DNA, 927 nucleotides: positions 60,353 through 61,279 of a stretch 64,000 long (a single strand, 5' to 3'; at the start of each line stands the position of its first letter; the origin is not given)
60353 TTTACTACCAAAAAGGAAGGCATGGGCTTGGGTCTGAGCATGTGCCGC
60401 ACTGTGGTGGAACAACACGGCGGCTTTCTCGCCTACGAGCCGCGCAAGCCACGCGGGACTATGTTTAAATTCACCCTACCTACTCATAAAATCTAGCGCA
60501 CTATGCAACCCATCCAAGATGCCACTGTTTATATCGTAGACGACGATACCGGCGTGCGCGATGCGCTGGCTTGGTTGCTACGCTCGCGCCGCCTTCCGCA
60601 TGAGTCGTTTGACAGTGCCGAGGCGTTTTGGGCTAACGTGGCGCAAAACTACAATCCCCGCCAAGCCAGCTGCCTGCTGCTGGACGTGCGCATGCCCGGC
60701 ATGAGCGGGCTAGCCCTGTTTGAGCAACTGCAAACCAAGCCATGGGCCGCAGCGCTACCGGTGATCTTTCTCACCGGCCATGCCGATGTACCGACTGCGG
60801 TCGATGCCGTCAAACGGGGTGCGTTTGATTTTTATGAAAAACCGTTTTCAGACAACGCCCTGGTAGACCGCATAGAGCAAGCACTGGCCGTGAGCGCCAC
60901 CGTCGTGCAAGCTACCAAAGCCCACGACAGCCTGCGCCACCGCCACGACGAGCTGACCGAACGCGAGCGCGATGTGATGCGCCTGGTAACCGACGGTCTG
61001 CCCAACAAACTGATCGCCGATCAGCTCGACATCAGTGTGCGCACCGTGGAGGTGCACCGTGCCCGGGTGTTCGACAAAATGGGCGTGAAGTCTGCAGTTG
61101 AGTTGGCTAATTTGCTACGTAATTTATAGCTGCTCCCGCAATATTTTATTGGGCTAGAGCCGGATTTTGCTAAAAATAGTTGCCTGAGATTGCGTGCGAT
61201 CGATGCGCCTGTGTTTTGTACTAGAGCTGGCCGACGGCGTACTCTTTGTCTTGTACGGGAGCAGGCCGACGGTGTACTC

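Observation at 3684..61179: Family-1: a dispersed ~35-50 bp imperfect palindrome with at least 15 copies in 64 kb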

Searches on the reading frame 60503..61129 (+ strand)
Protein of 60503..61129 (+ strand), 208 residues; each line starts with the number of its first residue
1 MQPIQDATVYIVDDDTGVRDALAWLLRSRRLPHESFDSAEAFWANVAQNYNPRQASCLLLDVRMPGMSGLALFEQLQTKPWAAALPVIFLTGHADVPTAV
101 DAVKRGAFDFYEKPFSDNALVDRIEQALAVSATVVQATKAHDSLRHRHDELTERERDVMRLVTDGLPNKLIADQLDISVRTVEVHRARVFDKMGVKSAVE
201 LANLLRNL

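Call 11: search_protein_families(library=pfam, proteins=[window:60503-61129:+])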
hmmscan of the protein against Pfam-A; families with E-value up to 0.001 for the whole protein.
window:60503-61129:+ (208 aa): 3 families
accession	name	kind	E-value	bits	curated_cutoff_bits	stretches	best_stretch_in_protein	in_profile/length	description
PF00072.30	Response_reg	-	3.4e-24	85.6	30.2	1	9-125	1-111/111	Response regulator receiver domain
PF00196.25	GerE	-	3.9e-21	74.9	23.5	1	150-203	2-55/57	Bacterial regulatory proteins, luxR family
PF08281.18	Sigma70_r4_2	-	5.9e-09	35.9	25.7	1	142-190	2-51/54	Sigma-70, region 4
